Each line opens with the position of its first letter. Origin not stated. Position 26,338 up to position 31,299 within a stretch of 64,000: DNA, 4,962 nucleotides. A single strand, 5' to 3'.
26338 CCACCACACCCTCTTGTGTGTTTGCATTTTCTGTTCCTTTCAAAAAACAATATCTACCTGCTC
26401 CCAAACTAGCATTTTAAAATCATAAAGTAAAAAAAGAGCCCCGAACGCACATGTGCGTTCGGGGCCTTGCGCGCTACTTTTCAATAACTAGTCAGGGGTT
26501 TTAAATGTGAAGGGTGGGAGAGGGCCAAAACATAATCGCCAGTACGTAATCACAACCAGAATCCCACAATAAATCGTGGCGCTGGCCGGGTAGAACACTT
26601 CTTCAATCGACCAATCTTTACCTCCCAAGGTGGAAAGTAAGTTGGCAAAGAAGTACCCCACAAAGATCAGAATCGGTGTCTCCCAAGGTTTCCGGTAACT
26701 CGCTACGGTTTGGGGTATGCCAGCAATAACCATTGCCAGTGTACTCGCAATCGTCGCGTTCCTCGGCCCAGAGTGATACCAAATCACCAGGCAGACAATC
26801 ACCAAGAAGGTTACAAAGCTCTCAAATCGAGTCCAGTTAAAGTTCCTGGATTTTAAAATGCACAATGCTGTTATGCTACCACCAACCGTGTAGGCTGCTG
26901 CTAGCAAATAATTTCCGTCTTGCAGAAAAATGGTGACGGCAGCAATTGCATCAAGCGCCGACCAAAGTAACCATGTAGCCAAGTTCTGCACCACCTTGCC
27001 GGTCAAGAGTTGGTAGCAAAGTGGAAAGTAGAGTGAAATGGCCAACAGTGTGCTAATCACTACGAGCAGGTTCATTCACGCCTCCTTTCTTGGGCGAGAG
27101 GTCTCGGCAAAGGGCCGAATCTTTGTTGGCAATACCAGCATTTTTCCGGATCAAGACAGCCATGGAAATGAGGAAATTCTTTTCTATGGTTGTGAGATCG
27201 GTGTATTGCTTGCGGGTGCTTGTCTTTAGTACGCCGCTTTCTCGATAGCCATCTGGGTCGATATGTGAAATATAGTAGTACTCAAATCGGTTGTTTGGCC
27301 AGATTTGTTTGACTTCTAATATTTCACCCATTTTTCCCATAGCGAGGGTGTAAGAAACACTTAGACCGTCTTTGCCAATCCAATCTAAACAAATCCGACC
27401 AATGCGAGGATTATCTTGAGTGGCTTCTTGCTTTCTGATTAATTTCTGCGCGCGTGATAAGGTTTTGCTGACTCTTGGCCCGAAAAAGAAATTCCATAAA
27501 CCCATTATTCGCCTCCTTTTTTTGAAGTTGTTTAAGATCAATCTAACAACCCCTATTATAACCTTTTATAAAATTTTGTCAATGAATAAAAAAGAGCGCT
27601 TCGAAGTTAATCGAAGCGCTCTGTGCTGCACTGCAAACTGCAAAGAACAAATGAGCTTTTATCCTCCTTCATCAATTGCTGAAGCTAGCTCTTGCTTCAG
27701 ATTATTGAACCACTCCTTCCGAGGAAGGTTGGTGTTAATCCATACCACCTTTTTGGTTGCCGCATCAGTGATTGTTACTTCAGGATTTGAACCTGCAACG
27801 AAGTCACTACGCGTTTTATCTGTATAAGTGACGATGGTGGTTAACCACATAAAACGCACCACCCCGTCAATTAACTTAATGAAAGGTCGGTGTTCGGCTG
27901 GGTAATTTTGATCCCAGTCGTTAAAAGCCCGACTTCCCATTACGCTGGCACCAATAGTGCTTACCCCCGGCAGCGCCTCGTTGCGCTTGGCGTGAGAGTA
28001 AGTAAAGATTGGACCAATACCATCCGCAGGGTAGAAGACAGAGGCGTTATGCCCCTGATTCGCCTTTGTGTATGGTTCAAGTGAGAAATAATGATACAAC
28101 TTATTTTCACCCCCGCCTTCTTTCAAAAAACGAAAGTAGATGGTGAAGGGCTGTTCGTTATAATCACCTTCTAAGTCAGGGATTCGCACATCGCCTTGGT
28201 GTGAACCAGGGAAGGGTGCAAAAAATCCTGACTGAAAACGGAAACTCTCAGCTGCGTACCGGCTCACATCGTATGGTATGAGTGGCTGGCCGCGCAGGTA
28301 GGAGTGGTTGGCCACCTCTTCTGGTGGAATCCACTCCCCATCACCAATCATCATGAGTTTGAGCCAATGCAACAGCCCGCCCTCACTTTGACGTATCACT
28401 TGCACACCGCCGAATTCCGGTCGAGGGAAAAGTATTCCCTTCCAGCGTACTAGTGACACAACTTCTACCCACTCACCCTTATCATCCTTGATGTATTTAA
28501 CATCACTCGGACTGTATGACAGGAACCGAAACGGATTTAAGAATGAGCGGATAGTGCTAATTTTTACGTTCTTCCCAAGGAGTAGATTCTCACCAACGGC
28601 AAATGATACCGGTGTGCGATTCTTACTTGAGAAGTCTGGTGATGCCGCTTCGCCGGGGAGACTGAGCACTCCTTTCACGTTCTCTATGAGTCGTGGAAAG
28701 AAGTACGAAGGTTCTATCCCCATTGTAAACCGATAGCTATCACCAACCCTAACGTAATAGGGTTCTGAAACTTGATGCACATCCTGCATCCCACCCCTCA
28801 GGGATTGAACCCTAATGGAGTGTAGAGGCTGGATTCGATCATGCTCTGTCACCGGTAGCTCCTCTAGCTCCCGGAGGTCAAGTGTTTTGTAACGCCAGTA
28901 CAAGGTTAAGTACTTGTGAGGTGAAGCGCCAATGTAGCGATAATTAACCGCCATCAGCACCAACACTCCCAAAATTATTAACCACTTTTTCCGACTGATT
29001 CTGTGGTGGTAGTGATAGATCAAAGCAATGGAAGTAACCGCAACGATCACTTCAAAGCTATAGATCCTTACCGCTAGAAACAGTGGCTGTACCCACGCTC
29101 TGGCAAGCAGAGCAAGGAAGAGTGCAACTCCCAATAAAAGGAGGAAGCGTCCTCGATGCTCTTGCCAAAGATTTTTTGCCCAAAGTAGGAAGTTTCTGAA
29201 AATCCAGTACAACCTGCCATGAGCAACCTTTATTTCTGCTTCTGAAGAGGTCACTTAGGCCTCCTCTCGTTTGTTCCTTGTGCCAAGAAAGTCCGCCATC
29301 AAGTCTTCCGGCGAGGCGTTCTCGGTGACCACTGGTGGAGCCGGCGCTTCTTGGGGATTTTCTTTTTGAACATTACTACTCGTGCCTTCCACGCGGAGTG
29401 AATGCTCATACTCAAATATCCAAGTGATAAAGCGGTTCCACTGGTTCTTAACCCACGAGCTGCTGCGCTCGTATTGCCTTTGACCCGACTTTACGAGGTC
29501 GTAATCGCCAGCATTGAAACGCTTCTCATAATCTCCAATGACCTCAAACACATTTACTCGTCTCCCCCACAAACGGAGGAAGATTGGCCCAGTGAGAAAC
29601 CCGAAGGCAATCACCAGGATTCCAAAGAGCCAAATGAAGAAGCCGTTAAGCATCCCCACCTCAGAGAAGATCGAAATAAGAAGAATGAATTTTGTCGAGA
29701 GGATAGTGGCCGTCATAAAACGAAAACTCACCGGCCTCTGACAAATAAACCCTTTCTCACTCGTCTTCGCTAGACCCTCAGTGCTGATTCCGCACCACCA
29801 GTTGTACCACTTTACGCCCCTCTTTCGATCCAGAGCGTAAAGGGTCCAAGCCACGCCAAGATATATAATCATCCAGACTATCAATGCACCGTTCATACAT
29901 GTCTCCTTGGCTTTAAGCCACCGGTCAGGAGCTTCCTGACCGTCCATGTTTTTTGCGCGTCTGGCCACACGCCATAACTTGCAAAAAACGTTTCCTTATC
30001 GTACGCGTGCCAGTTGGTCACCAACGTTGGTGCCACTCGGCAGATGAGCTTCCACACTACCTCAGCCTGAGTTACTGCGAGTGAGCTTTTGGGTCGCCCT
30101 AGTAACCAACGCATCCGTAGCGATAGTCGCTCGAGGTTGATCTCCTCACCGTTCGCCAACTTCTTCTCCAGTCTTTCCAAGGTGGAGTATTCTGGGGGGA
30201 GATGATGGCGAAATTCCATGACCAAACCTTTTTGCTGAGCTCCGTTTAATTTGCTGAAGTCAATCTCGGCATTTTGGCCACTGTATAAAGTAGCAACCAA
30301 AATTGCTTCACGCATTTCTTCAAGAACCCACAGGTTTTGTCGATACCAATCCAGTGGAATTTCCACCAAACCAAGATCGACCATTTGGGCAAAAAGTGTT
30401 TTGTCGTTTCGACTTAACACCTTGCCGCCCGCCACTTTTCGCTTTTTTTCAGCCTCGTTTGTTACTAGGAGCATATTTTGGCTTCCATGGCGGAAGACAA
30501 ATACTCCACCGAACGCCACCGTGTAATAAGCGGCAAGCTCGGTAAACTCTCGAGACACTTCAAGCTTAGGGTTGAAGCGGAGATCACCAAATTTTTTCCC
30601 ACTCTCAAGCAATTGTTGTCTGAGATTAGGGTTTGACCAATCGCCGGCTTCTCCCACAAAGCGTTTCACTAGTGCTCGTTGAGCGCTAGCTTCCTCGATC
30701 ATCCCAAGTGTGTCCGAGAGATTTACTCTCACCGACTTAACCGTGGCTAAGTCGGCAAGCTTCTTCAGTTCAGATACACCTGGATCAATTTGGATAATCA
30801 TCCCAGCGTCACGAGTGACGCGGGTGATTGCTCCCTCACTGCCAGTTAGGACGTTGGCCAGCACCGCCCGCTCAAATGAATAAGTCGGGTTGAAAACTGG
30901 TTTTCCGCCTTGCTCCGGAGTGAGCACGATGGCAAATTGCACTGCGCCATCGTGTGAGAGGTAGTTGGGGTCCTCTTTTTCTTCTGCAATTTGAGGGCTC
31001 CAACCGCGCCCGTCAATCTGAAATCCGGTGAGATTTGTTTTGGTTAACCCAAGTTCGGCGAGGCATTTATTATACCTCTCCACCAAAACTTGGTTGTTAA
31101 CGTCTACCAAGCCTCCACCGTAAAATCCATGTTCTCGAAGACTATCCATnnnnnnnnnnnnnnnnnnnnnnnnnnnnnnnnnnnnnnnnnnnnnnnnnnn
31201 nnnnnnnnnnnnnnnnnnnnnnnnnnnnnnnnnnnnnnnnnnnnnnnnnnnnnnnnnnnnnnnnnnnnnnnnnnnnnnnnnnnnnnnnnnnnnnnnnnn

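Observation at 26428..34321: Terminator-bounded seven-gene operon built around a classical AAA ATPase with an unrecognised N-domain and four membrane proteins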

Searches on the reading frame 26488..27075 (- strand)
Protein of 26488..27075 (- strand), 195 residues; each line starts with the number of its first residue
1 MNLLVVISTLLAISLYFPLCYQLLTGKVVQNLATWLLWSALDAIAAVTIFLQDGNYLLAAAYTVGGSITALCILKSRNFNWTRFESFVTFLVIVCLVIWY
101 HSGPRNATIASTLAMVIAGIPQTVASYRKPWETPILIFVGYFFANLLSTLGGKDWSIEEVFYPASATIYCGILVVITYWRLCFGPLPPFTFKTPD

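Call 6: search_protein_families(library=pfam, proteins=[window:26488-27075:-], max_evalue=0.1)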
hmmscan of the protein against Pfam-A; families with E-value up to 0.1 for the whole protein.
window:26488-27075:- (195 aa): 0 families

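Call 7: search_protein_families(library=ncbifam, proteins=[window:26488-27075:-], max_evalue=0.1)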
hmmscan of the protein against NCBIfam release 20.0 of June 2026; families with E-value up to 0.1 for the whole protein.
window:26488-27075:- (195 aa): 0 families

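Call 8: search_protein_families(library=padloc, proteins=[window:26488-27075:-], max_evalue=0.1)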
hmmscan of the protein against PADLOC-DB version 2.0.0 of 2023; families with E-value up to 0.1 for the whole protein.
window:26488-27075:- (195 aa): 0 families

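Call 9: search_protein_families(library=phrogs, proteins=[window:26488-27075:-], max_evalue=0.1)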
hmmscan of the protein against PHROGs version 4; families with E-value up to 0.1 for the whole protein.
window:26488-27075:- (195 aa): 0 families

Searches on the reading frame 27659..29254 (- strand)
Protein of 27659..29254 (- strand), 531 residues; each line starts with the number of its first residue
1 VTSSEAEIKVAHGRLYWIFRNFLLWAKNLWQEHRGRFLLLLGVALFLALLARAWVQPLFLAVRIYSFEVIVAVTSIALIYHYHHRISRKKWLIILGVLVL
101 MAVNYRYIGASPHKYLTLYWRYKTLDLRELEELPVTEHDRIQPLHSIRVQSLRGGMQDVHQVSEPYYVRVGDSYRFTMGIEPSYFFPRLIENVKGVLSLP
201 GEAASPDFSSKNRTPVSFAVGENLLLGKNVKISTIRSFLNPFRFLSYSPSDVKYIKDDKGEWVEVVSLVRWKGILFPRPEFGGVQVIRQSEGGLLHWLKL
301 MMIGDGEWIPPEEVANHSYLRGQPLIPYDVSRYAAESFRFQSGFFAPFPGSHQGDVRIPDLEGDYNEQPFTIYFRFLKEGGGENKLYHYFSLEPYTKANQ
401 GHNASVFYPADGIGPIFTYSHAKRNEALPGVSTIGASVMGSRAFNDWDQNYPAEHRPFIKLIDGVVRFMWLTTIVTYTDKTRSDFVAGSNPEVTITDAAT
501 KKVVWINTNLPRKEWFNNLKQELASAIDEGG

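Call 6: search_protein_families(library=pfam, proteins=[window:27659-29254:-], max_evalue=0.1)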
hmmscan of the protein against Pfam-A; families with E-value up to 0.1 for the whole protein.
window:27659-29254:- (531 aa): 2 families
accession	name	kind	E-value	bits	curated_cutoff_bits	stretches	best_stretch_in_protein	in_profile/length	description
PF22285.2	DUF6962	-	0.0056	17.2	27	1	26-103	82-158/198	Family of unknown function (DUF6962)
PF13664.11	DUF4149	-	0.022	15.4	24.6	0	27-62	61-96/102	Domain of unknown function (DUF4149)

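Call 7: search_protein_families(library=ncbifam, proteins=[window:27659-29254:-], max_evalue=0.1)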
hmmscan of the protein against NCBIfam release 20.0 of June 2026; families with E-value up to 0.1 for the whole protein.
window:27659-29254:- (531 aa): 1 family
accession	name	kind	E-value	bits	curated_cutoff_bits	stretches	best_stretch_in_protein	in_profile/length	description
NF045683.1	MerT_CopZ_Se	exception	0.038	13.5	375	1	32-72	93-133/235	MerT/CopZ fusion-like heavy metal transport selenoprotein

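Call 8: search_protein_families(library=padloc, proteins=[window:27659-29254:-], max_evalue=0.1)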
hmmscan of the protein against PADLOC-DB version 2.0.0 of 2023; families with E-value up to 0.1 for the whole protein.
window:27659-29254:- (531 aa): 0 families

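Call 9: search_protein_families(library=phrogs, proteins=[window:27659-29254:-], max_evalue=0.1)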
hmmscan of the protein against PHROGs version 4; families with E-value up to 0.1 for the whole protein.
window:27659-29254:- (531 aa): 1 family
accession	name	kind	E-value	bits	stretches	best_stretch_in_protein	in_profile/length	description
phrog_29012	-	unknown function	0.064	14.4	0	29-75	3-47/52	-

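Call 40: search_solved_structures(query=A5, max_evalue=1)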
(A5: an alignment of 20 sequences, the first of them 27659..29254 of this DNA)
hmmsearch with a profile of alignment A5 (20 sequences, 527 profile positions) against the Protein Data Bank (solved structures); distinct sequences matched with E-value up to 1: 0.

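Call 80: search_protein_families(library=pfam, alignment_id=A5, max_evalue=0.1)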
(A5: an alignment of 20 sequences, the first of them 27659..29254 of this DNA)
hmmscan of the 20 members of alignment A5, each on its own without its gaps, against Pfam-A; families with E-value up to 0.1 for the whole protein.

A. member 1, window:27659-29254:- (531 aa): 2 families
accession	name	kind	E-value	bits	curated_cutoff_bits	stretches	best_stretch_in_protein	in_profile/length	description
PF22285.2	DUF6962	-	0.0056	17.2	27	1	26-103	82-158/198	Family of unknown function (DUF6962)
PF13664.11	DUF4149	-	0.022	15.4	24.6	0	27-62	61-96/102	Domain of unknown function (DUF4149)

B. families by the number of members that match (of 20 scanned): 13 families
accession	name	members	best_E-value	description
PF13858.11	DUF4199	9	0.00027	Protein of unknown function (DUF4199)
PF07695.17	7TMR-DISM_7TM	4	0.0085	7TM diverse intracellular signalling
PF22285.2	DUF6962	2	0.0056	Family of unknown function (DUF6962)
PF02322.20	Cyt_bd_oxida_II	1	0.00078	Cytochrome bd terminal oxidase subunit II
PF14296.11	O-ag_pol_Wzy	1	0.0054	O-antigen polysaccharide polymerase Wzy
PF25592.1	DUF7937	1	0.012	Domain of unknown function (DUF7937)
PF13664.11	DUF4149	1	0.022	Domain of unknown function (DUF4149)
PF07907.16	YibE_F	1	0.05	YibE/F-like protein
PF18041.7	MapZ_EC1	1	0.067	MapZ extracellular domain 1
PF13796.11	Sensor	1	0.069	Putative sensor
PF12650.12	DUF3784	1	0.07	Domain of unknown function (DUF3784)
PF13129.11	DUF3953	1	0.079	Protein of unknown function (DUF3953)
PF15049.11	DUF4534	1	0.082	Protein of unknown function (DUF4534)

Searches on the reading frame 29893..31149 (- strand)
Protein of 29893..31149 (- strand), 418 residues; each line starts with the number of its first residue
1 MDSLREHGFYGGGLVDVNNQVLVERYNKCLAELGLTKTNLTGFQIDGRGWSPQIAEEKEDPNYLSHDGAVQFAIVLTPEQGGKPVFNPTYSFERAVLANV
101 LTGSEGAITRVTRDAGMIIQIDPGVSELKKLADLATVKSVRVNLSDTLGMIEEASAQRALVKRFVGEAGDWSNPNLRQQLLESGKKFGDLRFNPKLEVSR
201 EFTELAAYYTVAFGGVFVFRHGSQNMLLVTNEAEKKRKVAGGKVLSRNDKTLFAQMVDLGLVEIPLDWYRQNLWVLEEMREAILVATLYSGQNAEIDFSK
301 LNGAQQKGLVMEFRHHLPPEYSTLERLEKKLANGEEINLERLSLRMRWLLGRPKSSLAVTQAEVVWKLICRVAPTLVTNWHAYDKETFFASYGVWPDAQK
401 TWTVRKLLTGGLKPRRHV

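Call 6: search_protein_families(library=pfam, proteins=[window:29893-31149:-], max_evalue=0.1)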
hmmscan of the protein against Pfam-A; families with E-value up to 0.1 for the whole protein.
window:29893-31149:- (418 aa): 1 family
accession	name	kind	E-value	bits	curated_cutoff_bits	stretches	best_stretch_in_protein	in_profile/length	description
PF20343.3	DUF6638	-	7e-39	134.3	27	1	12-403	3-389/439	Family of unknown function (DUF6638)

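Call 7: search_protein_families(library=ncbifam, proteins=[window:29893-31149:-], max_evalue=0.1)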
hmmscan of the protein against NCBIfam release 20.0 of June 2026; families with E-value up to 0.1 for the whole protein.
window:29893-31149:- (418 aa): 0 families

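Call 8: search_protein_families(library=padloc, proteins=[window:29893-31149:-], max_evalue=0.1)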
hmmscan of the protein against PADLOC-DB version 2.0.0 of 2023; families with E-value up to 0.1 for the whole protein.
window:29893-31149:- (418 aa): 0 families

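Call 9: search_protein_families(library=phrogs, proteins=[window:29893-31149:-], max_evalue=0.1)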
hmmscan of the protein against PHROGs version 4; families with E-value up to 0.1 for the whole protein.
window:29893-31149:- (418 aa): 0 families

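Call 39: search_solved_structures(query=A4, max_evalue=1)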
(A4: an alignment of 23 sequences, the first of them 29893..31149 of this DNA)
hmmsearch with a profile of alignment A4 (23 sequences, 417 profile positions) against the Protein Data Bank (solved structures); distinct sequences matched with E-value up to 1: 3.
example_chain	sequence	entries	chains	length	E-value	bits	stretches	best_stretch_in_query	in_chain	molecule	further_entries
7m1z_A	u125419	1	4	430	0.071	15.4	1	239-343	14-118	acetyl-CoA C-acetyltransferase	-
7m3h_A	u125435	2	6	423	0.1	14.9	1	239-343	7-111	Hydroxymethylglutaryl-CoA reductase, degradative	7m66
1xa6_A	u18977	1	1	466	0.97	11.7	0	213-352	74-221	Beta2-chimaerin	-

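Call 55: list_cluster_members(proteins=[P0001, P0121, P0122, window:29893-31149:-, window:33127-34254:-, P0041, P0096])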
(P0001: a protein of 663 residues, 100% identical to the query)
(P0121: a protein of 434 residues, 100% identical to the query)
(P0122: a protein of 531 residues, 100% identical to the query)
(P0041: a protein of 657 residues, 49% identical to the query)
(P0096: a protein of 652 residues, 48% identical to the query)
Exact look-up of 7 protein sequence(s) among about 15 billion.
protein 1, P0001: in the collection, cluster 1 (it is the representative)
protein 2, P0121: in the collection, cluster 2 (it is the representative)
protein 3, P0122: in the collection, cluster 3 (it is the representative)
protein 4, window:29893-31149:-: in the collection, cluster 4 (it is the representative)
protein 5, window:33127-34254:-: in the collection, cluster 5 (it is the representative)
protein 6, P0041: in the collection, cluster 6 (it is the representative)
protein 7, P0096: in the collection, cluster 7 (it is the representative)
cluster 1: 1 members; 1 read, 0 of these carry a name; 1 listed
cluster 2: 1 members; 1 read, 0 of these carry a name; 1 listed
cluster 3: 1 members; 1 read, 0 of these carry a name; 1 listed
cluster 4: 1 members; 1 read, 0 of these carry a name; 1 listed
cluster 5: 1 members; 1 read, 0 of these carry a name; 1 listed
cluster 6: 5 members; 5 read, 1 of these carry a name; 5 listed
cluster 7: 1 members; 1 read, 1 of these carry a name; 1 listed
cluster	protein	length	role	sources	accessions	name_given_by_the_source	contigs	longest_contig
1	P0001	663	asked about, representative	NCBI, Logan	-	-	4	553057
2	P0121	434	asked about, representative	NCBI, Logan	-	-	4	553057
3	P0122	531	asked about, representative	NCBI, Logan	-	-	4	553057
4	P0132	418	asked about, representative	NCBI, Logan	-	-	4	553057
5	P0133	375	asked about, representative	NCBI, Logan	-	-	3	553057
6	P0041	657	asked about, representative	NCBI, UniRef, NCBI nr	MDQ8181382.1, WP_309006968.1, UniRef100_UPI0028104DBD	AAA family ATPase [Pelagicoccus sp. SDUM812005] | AAA family ATPase n=1 Tax=Pelagicoccus sp. SDUM812005 TaxID=3041257 RepID=UPI0028104DBD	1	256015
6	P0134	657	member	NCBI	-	-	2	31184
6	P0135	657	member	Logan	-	-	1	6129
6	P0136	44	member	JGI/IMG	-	-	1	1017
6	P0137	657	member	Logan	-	-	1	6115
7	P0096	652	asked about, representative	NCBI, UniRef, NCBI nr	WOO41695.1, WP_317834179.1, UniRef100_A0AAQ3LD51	AAA family ATPase [Rubellicoccus peritrichatus] | AAA family ATPase n=1 Tax=Rubellicoccus peritrichatus TaxID=3080537 RepID=A0AAQ3LD51_9BACT | AAA family ATPase [Puniceicoccus sp. CR14]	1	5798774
